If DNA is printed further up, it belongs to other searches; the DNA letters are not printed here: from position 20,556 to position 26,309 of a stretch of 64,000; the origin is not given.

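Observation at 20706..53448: Unidirectional locus of about 32.6 kb coupling a giant S8 protease, five large lipoproteins and an Opp importer: candidate lipoprotein-tethered protein-foraging or adhesion system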

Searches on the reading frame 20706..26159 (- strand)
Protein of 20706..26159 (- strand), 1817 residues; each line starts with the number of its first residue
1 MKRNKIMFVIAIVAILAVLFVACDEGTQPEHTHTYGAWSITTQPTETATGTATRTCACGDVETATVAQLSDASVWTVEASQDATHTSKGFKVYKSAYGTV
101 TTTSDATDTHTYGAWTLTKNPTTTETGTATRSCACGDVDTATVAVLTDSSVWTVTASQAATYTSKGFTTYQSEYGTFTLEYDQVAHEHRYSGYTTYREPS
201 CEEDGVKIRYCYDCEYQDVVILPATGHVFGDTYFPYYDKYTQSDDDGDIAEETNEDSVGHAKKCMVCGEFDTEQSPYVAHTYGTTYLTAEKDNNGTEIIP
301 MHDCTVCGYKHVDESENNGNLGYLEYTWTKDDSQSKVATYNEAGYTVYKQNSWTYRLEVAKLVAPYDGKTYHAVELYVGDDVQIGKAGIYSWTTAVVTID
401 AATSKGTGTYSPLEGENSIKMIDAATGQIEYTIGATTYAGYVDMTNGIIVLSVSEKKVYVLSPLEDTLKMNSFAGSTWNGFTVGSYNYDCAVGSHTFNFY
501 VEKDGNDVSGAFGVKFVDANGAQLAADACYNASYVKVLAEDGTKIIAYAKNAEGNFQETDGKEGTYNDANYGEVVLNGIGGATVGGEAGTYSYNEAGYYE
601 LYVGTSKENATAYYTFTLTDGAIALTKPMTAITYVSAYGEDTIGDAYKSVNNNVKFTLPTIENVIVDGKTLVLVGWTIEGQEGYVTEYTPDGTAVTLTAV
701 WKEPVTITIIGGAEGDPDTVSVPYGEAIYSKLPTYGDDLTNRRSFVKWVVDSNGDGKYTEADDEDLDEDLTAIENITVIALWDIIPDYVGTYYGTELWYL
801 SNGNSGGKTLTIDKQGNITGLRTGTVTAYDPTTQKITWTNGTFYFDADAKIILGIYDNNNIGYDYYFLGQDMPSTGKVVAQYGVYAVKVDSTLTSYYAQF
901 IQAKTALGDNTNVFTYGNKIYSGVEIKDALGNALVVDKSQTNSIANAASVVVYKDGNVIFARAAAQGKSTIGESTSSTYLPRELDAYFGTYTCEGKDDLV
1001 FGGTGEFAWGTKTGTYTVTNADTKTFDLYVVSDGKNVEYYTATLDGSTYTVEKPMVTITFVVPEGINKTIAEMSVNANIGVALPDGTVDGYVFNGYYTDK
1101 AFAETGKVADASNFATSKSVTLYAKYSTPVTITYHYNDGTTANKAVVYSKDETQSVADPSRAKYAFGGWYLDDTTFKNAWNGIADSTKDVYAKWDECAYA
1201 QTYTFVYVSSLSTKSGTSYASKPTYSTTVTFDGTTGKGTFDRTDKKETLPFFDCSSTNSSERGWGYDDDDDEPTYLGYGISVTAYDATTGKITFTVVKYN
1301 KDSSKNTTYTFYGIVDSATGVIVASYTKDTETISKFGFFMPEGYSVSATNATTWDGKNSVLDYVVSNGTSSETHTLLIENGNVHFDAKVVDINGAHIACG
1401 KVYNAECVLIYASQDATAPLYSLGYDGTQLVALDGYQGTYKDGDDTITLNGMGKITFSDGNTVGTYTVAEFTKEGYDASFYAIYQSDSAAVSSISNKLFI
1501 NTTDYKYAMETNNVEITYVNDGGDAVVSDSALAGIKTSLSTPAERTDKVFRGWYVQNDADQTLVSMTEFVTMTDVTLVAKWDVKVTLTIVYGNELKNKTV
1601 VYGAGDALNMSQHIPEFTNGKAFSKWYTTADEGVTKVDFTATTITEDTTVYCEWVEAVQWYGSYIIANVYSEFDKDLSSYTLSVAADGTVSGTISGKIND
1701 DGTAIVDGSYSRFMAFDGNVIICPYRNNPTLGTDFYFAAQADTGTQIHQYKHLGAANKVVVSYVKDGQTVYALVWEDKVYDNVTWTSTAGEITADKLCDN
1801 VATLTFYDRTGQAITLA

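Call 5: search_protein_families(library=pfam, proteins=[window:20706-26159:-], max_evalue=0.01)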
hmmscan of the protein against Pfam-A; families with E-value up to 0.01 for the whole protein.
window:20706-26159:- (1817 aa): 1 family
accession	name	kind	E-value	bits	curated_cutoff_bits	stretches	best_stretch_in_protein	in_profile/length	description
PF09479.16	Flg_new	-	6.6e-24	84.2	27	4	1131-1193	2-65/65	Listeria-Bacteroides repeat domain (List_Bact_rpt)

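Call 28: search_protein_families(library=ncbifam, proteins=[window:20706-26159:-], max_evalue=0.01)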
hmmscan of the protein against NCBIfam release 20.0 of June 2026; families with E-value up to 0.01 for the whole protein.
window:20706-26159:- (1817 aa): 1 family
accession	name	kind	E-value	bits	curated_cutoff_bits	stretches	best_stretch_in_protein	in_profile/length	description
TIGR02543.1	List_Bact_rpt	repeat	3.8e-05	24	20.95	2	1159-1194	1-40/44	TIGR02543 family repeat protein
